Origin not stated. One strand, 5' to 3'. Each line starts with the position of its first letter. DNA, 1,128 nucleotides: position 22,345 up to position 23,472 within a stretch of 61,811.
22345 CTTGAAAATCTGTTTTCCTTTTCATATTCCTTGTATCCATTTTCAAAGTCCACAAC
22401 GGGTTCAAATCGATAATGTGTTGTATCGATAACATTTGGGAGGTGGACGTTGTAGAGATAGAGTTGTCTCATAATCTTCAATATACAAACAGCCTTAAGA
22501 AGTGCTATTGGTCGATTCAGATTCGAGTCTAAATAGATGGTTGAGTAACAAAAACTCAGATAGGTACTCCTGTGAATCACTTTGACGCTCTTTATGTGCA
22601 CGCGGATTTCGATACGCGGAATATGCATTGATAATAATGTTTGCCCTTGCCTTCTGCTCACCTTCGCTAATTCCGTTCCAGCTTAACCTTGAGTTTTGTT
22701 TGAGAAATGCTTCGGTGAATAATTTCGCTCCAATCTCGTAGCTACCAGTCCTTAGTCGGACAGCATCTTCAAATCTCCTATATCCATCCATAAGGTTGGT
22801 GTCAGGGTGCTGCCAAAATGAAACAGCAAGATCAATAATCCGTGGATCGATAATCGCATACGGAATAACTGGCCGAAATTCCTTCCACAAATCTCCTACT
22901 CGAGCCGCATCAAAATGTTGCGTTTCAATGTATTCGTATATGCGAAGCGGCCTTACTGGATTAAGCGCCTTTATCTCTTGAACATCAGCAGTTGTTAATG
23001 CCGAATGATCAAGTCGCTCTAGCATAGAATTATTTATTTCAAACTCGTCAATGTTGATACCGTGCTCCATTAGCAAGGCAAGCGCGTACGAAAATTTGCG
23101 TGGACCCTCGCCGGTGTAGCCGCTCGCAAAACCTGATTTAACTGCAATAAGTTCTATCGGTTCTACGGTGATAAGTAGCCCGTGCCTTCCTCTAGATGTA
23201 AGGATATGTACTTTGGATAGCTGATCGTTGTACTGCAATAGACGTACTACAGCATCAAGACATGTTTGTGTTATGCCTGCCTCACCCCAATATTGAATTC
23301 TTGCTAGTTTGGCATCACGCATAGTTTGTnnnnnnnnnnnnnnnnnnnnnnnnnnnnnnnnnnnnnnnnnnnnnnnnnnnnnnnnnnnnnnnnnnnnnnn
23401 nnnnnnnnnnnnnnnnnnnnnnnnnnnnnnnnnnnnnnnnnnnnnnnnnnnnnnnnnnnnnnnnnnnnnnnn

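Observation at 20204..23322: Three accessory genes co-oriented downstream of hsdR: two HEPN (Rx4H) proteins and a multi-zinc-ribbon protein, a PrrC-like R-M-coupled abortive-infection candidate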

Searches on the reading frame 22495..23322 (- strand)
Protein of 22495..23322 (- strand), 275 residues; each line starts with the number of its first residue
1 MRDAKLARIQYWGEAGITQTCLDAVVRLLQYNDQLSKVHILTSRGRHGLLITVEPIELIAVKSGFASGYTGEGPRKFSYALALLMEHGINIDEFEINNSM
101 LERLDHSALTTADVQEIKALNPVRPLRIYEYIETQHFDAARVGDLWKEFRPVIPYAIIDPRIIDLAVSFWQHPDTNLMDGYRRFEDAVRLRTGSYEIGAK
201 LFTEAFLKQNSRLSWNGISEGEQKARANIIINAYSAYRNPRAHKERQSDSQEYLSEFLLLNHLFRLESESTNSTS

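Call 4: search_protein_families(library=pfam, proteins=[window:22495-23322:-], max_evalue=0.1)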
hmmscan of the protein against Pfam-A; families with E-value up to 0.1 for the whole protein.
window:22495-23322:- (275 aa): 1 family
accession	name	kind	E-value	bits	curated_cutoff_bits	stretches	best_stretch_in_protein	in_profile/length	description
PF09509.15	Hypoth_Ymh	-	9.5e-11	42.1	25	1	181-265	28-117/119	Protein of unknown function (Hypoth_ymh)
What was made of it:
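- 22495..23322 (-): A: a solo Ymh-type HEPN protein. It has an uncharacterised alpha/beta N-terminal domain (about residues 1-120, with an invariant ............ motif) and a C-terminal HEPN domain with RNPRAH. PF09509 E 9.5e-11, above cut-off (call 4).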

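Call 5: search_protein_families(library=padloc, proteins=[window:22495-23322:-], max_evalue=0.1)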
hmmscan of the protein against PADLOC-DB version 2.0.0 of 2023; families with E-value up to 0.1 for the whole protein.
window:22495-23322:- (275 aa): 1 family
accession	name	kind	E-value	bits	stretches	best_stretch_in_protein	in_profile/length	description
PDLC03987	PD-Lambda-3_B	-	0.00064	17.1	1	187-247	173-237/270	-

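Call 6: search_protein_families(library=ncbifam, proteins=[window:22495-23322:-], max_evalue=0.1)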
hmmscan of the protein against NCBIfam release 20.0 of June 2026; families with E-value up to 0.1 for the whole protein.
window:22495-23322:- (275 aa): 1 family
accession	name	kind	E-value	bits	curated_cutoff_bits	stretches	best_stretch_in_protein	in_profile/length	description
TIGR02391.1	hypoth_ymh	hypoth_equivalog_domain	2.7e-08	33.9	39.45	1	182-256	27-106/125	TIGR02391 family protein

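Call 11: find_homologous_proteins(query=window:22495-23322:-)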
Query window:22495-23322:- (275 aa): 571 proteins with E <= 0.001 among 1569 candidates; the best 120 are listed.
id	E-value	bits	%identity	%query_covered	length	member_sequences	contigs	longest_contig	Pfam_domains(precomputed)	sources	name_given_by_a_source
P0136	4.3e-180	615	100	100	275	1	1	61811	PF09509.16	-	-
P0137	4.6e-112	392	63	92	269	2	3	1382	PF09509.16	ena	-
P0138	2.8e-110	386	63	99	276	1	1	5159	PF09509.16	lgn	-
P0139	2.7e-109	383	62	100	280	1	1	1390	PF09509.16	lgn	-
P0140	5.4e-107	375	63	99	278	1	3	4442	PF09509.16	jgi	jgi:hypothetical protein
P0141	7.7e-107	375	62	99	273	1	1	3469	PF09509.16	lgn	-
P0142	2.0e-106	373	63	96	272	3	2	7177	PF09509.16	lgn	-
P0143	1.7e-104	367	59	99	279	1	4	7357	PF09509.16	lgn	-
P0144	5.0e-104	365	59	99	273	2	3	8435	PF09509.16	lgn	-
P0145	6.9e-104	365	61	97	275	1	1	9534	PF09509.16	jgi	jgi:hypothetical protein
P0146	1.6e-103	364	61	99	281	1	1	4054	PF09509.16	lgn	-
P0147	2.2e-101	357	57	100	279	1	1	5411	PF09509.16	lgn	-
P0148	2.8e-100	353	59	99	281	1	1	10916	PF09509.16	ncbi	-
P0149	1.1e-99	351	57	98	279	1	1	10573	-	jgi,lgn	jgi:hypothetical protein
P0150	2.7e-99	350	60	98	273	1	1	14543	PF09509.16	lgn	-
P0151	5.2e-99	349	59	98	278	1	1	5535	PF09509.16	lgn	-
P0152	2.6e-98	347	57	98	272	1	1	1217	PF09509.16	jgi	-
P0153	2.2e-97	344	59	96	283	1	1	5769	PF09509.16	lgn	-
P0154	3.2e-97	343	57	96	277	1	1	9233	PF09509.16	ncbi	-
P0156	2.1e-95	337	55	99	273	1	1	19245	PF09509.16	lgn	-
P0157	1.7e-94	334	57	97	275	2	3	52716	PF09509.16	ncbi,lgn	-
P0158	2.0e-94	334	54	98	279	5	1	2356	PF09509.16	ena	-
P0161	2.6e-93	330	54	99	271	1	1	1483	PF09509.16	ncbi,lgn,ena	-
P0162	3.3e-93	330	54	98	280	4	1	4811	PF09509.16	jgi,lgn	jgi:hypothetical protein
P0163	4.8e-93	329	56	98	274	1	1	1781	PF09509.16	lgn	-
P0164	7.2e-91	322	57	94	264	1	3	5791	PF09509.16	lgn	-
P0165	7.5e-91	322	55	97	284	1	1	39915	PF09509.16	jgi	jgi:uncharacterized protein Ymh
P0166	7.1e-90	319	54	97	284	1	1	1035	PF09509.16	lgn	-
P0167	2.2e-88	314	53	97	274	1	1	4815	PF09509.16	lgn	-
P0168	2.4e-88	314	53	99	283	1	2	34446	PF09509.16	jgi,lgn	jgi:hypothetical protein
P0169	9.1e-88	312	51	92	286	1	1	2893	PF09509.16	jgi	jgi:hypothetical protein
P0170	1.8e-87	311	52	96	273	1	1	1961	PF09509.16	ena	-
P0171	2.5e-87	311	52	99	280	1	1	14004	PF09509.16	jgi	jgi:hypothetical protein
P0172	3.9e-87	310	52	98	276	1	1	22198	PF09509.16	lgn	-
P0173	3.9e-87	310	53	97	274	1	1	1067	PF09509.16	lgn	-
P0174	4.6e-87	310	53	96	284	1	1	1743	PF09509.16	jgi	jgi:hypothetical protein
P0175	8.3e-87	309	54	99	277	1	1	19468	PF09509.16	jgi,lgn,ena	-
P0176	1.1e-86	309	55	97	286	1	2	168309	PF09509.16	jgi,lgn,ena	-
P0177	2.3e-86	307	52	96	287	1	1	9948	PF09509.16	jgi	jgi:Protein of unknown function (Hypoth_ymh)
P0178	3.0e-86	307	53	98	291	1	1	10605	PF09509.16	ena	-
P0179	3.4e-86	307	54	96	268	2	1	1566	PF09509.16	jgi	-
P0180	3.5e-86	307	51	97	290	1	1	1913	PF09509.16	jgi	jgi:Protein of unknown function (Hypoth_ymh)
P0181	5.4e-86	306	51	91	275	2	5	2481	PF09509.16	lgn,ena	-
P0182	7.9e-86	306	53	92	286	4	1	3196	PF09509.16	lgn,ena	-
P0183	8.2e-86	306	53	97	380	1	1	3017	PF09509.16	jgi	jgi:hypothetical protein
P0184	1.0e-85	305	52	98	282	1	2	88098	PF09509.16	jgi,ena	jgi:hypothetical protein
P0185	1.1e-85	305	53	97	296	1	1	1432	PF09509.16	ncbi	-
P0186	1.3e-85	305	53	87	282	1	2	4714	PF09509.16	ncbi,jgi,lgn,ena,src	-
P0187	1.3e-85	305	56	90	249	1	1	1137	PF09509.16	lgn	-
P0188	1.5e-85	305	50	97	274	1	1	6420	PF09509.16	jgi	jgi:hypothetical protein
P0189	6.0e-85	303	52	97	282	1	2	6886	PF09509.16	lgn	-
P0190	7.6e-85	302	50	97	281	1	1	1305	PF09509.16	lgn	-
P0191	1.5e-84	301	52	99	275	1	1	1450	PF09509.16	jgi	jgi:hypothetical protein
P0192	2.1e-84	301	52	97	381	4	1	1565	PF09509.16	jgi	-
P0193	2.2e-84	301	53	96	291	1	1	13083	PF09509.16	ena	-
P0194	2.9e-84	301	51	98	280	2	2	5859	PF09509.16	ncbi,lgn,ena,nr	ncbi:MAG: TIGR02391 family protein [Thermoplasmata archaeon]|nr:TIGR02391 family protein [Thermoplas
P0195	3.6e-84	300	52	97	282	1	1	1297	PF09509.16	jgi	jgi:hypothetical protein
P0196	4.1e-84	300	51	98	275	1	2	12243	PF09509.16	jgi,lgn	jgi:hypothetical protein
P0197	7.5e-84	299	53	97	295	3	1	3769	PF09509.16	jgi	jgi:hypothetical protein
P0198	1.1e-83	299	51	98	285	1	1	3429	PF09509.16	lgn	-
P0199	1.2e-83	299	51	98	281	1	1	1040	PF09509.16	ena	-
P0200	1.9e-83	298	50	98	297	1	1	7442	PF09509.16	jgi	jgi:hypothetical protein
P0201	1.9e-83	298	53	97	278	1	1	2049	PF09509.16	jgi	jgi:hypothetical protein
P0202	5.6e-83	296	51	96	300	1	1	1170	PF09509.16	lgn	-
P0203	6.5e-83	296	49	91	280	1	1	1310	PF09509.16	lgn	-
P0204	6.9e-83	296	48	91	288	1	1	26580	PF09509.16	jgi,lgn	jgi:hypothetical protein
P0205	7.1e-83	296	49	98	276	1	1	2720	PF09509.16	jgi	jgi:hypothetical protein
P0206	8.4e-83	296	52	98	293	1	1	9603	PF09509.16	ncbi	-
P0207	1.1e-82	295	52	95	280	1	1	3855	PF09509.16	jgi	jgi:Protein of unknown function (Hypoth_ymh)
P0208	1.1e-82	295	51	98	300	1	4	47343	PF09509.16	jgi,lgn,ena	jgi:hypothetical protein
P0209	1.1e-82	295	50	92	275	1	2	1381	PF09509.16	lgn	-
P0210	2.1e-82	294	54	93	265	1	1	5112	PF09509.16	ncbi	-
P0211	2.1e-82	294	51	97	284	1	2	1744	PF09509.16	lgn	-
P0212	2.2e-82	294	50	97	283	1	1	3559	PF09509.16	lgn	-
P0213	2.4e-82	294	51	99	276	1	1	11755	PF09509.16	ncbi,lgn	-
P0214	2.7e-82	294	51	99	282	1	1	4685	PF09509.16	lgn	-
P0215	2.8e-82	294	51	97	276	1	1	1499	PF09509.16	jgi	jgi:hypothetical protein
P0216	3.2e-82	294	50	97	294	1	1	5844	PF09509.16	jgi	jgi:hypothetical protein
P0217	3.7e-82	294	52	97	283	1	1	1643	PF09509.16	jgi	jgi:hypothetical protein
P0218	4.6e-82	293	53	97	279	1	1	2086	PF09509.16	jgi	jgi:hypothetical protein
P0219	5.4e-82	293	52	97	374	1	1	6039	PF09509.16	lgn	-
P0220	5.5e-82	293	51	96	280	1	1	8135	PF09509.16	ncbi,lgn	-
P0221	6.2e-82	293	51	97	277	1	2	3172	PF09509.16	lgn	-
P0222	6.5e-82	293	49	100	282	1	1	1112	PF09509.16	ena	-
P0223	7.5e-82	293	52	98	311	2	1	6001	PF09509.16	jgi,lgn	jgi:uncharacterized protein (TIGR02391 family)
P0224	8.7e-82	292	53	97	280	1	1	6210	PF09509.16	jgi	jgi:hypothetical protein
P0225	1.1e-81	292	51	96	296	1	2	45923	PF09509.16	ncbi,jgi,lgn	jgi:hypothetical protein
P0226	1.1e-81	292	50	98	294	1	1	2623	PF09509.16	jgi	jgi:hypothetical protein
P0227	1.4e-81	292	51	98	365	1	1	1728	PF09509.16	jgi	jgi:hypothetical protein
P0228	2.1e-81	291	50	98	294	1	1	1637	PF09509.16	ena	-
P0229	2.2e-81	291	52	97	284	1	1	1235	PF09509.16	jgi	jgi:hypothetical protein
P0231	3.1e-81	291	50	97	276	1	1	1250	PF09509.16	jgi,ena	-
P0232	3.3e-81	291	49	99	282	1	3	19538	PF09509.16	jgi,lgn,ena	jgi:hypothetical protein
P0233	4.3e-81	290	50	97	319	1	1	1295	PF09509.16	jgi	jgi:hypothetical protein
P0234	4.9e-81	290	51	96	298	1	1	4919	PF09509.16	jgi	jgi:hypothetical protein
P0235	5.3e-81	290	49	98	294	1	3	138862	PF09509.16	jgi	jgi:hypothetical protein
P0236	6.1e-81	290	51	93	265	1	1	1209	PF09509.16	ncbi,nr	ncbi:MAG: TIGR02391 family protein, partial [Nitrososphaera sp.]|nr:TIGR02391 family protein [Nitros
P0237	6.9e-81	290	52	97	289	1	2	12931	PF09509.16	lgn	-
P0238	8.2e-81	289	51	97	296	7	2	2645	PF09509.16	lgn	-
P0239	1.2e-80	289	51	98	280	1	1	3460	PF09509.16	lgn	-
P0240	1.5e-80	288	48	99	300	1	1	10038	PF09509.16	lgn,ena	-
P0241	1.5e-80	288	49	97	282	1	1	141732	PF09509.16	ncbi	ncbi:MAG: TIGR02391 family protein [Pyrinomonadaceae bacterium]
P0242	1.6e-80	288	50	96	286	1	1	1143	PF09509.16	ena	-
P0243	2.1e-80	288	52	99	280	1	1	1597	PF09509.16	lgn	-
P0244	2.1e-80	288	50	97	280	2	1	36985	PF09509.16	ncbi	ncbi:MAG: TIGR02391 family protein [Candidatus Korobacteraceae bacterium]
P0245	2.6e-80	288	48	90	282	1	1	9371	PF09509.16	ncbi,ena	-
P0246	2.7e-80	288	50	97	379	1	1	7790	PF09509.16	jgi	jgi:hypothetical protein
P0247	3.2e-80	287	49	97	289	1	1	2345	PF09509.16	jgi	jgi:uncharacterized protein (TIGR02391 family)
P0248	3.6e-80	287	52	97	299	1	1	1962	PF09509.16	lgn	-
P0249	3.7e-80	287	50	100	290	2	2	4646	PF09509.16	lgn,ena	-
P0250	3.9e-80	287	52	88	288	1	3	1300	PF09509.16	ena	-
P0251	4.0e-80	287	52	96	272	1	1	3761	PF09509.16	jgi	jgi:hypothetical protein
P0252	4.5e-80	287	49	97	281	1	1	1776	PF09509.16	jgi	jgi:hypothetical protein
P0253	4.6e-80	287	51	88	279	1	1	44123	PF09509.16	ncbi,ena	-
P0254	5.0e-80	287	50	97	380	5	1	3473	PF09509.16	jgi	jgi:hypothetical protein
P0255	5.6e-80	287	50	96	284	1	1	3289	PF09509.16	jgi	jgi:hypothetical protein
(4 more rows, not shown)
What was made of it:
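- On Ymh / Hypoth_Ymh HEPN (PF09509, TIGR02391): Most homologues carry a precomputed PF09509 hit (call 11).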

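Call 25: find_related_loci(query=A1, collection=genome_contigs, flank=10000)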
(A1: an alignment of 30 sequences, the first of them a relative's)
Query A1 (275 aa) in genome_contigs; peptide patterns used: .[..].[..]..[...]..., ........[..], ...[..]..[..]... (x = any residue, [..] = any of these).
225 stretches matched a pattern; 82 encode a relative of the query (tblastn E <= 1e-3); the best 80 are kept; 80 distinct loci.
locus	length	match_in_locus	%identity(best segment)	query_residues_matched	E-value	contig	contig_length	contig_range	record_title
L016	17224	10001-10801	57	4-270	2e-101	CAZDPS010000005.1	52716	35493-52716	MAG TPA_asm: uncultured Candidatus Saccharibacteria bacterium isolate SRP300315_co1_23 genome assembly, contig: NODE_312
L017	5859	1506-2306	51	2-270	5e-90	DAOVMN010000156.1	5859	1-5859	MAG TPA_asm: Thermoplasmata archaeon isolate CSMAG_1472 CSMAG_1472_k141_1095971_length_5859_cov_12.0000, whole genome sh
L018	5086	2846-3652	52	2-270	3e-89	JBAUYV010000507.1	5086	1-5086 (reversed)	MAG: Xanthobacteraceae bacterium isolate MFD06940_ilm_asm_bin18 k127_150934, whole genome shotgun sequence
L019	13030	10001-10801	52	2-268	1e-88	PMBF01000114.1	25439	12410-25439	MAG: Ignavibacteriae bacterium isolate fen_1294 73.20120700_E3M.80_contig_5624, whole genome shotgun sequence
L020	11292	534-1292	51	6-257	8e-88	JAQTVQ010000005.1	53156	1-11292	MAG: Candidatus Paceibacterota bacterium isolate STB_91 NODE_1266_length_53156_cov_12.370854_Sandtown_B, whole genome sh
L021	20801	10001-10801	49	6-272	8e-87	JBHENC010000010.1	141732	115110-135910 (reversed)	MAG: Pyrinomonadaceae bacterium isolate S4_bin.28.strict S4_NODE_10, whole genome shotgun sequence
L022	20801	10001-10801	50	5-271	1e-86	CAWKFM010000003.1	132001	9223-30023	MAG: uncultured Acidobacteriota bacterium isolate MFD04752.bin.1.33 genome assembly, contig: contig_17817, whole genome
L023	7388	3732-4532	48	9-275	6e-86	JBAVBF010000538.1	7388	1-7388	MAG: Thermoanaerobaculia bacterium isolate MFD01439_ilm_asm_bin18 k127_95910, whole genome shotgun sequence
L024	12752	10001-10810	51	4-270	3e-85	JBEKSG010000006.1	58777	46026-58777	MAG: Minisyncoccia bacterium isolate SPRUCE 529 SPRUCE_529_6, whole genome shotgun sequence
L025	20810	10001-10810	48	5-274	1e-83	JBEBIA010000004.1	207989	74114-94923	MAG: Thiobacillus sp. isolate SF1_2_11 NODE_32_length_207989_cov_44.975910, whole genome shotgun sequence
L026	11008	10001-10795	49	7-272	1e-83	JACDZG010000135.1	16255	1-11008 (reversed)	MAG: Chromatiaceae bacterium isolate ppb02 NODE_315_length_16255_cov_293.232901, whole genome shotgun sequence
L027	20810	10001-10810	50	7-270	2e-83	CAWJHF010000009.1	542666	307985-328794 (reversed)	MAG: uncultured Verrucomicrobiae bacterium isolate MFD01231.bin.1.64 genome assembly, contig: contig_20815, whole genome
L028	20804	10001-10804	45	5-272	5e-83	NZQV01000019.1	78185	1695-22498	MAG: Balneola sp. isolate EAC52 MHASMcontig_1021600, whole genome shotgun sequence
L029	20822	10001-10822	47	5-274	1e-81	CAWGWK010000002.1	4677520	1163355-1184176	MAG: uncultured Acidobacteriota bacterium isolate MFD09206.bin.1.124 genome assembly, contig: contig_908, whole genome s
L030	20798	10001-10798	49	6-271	4e-81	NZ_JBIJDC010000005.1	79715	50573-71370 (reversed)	MAG: Zoogloea sp. isolate ME2006-08-22D15_3300044611_group2_bin171 Rohwer_bin2376_scaffold_107_c2, whole genome shotgun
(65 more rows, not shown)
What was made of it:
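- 80 GTDB loci span more than 10 phyla, including archaea (call 25).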

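Call 34: search_solved_structures(query=A1, max_evalue=10)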
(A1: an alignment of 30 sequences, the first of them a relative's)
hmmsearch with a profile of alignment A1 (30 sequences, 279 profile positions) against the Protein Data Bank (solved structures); distinct sequences matched with E-value up to 10: 0.

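Call 78: predict_structure(alignment_id=A1)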
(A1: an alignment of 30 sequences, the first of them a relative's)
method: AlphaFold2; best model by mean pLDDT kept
length: 275 residues; sequences in the alignment: 30
mean_pLDDT: 88.0   pTM: 0.71
mean pLDDT of the five models: 88.0, 86.8, 86.8, 85.6, 84.6
residues with pLDDT >= 90: 162; 70-90: 97; 50-70: 13; < 50: 3
segments of 3 or more residues with pLDDT < 50: none
pLDDT, mean of each block of 10 residues (from residue 1): 75 90 89 85 94 87 88 89 92 95 91 92 89 90 84 86 91 90 95 90 91 92 93 80 58 90 95 78
secondary structure, 60 per line:
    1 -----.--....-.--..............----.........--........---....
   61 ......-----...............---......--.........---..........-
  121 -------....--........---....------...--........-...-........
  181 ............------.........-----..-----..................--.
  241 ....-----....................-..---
elements in order: E9-12 H18-30 E35-43 E46-53 E57-66 H72-86 E90-95 H98-106 H111-119 H128-131 H134-141 H145-148 H160-167 H173-192 H199-207 H220-237 H240-244 H250-269
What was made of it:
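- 22495..23322 (-): Structure model with pLDDT 88 (call 78).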

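Call 82: fold_search(model_id=the predicted structure, library=pdb)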
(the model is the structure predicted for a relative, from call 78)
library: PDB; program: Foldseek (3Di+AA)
matches with E <= 10: 961; with E <= 0.001: 0
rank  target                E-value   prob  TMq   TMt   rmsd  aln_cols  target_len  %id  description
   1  5ymx_A                3.9e-02  0.23  0.15  0.20  15.7       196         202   12  Myxococcus xanthus MglA in GDP bound conformation (released 2018-10-24)
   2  6zj3_Lz               4.1e-02  0.85  0.18  0.51   5.0        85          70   10  Cryo-EM structure of the highly atypical cytoplasmic ribosome of Euglena gracilis (released 2020-10-07)
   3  3t1o_A                4.9e-02  0.25  0.17  0.23  16.0       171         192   10  MglA bound to GDP (released 2011-08-31)
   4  9t56_A                7.3e-02  0.14  0.17  0.15  21.6       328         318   13  Cryo-EM structure of ISCro4-DBL-TBL-tDNA-dDNA synaptic complex (released 2026-02-18)
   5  9v1i_ln               7.7e-02  0.96  0.19  0.60   4.3        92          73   11  Cryo- EM structure of ribosomal large subunit (LSU) from Entamoeba histolytica at 2.8 angstrom resolution (released 2025-10-08)
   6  3t1t_A                7.7e-02  0.20  0.17  0.22  15.9       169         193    9  MglA bound to GDP in P1 tetrameric arrangement (released 2011-08-31)
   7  9t56_B                8.2e-02  0.12  0.16  0.15  22.2       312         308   12  Cryo-EM structure of ISCro4-DBL-TBL-tDNA-dDNA synaptic complex (released 2026-02-18)
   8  9bh5_Ck               9.2e-02  0.80  0.17  0.52   5.4        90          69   10  High-resolution C. elegans 80S ribosome structure - class 1 (released 2024-09-04)
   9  4v6x_Ck               9.2e-02  0.75  0.17  0.51   5.6        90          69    8  Structure of the human 80S ribosome (released 2014-07-09)
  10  8jgx_B                9.2e-02  0.11  0.15  0.11  16.1       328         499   11  Crystal structure of Acinetobacter baumannii exopolyphosphatase (released 2024-05-15)
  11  3t1t_D                9.7e-02  0.18  0.14  0.19  12.2       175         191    7  MglA bound to GDP in P1 tetrameric arrangement (released 2011-08-31)
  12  6lsr_O                1.2e-01  0.80  0.17  0.56   5.1        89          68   10  Cryo-EM structure of a pre-60S ribosomal subunit - state B (released 2020-08-26)
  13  3t1o_B                1.2e-01  0.23  0.16  0.22  12.4       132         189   12  MglA bound to GDP (released 2011-08-31)
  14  8jiv_Ck               1.2e-01  0.87  0.18  0.58   4.4        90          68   12  Atomic structure of wheat ribosome reveals unique features of the plant ribosomes (released 2024-03-27)
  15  1u6z_A                1.3e-01  0.08  0.14  0.10  15.9       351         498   11  Structure of an E. coli Exopolyphosphatase: Insight into the processive hydrolysis of polyphosphate and its regulation (released 2005-12-06)
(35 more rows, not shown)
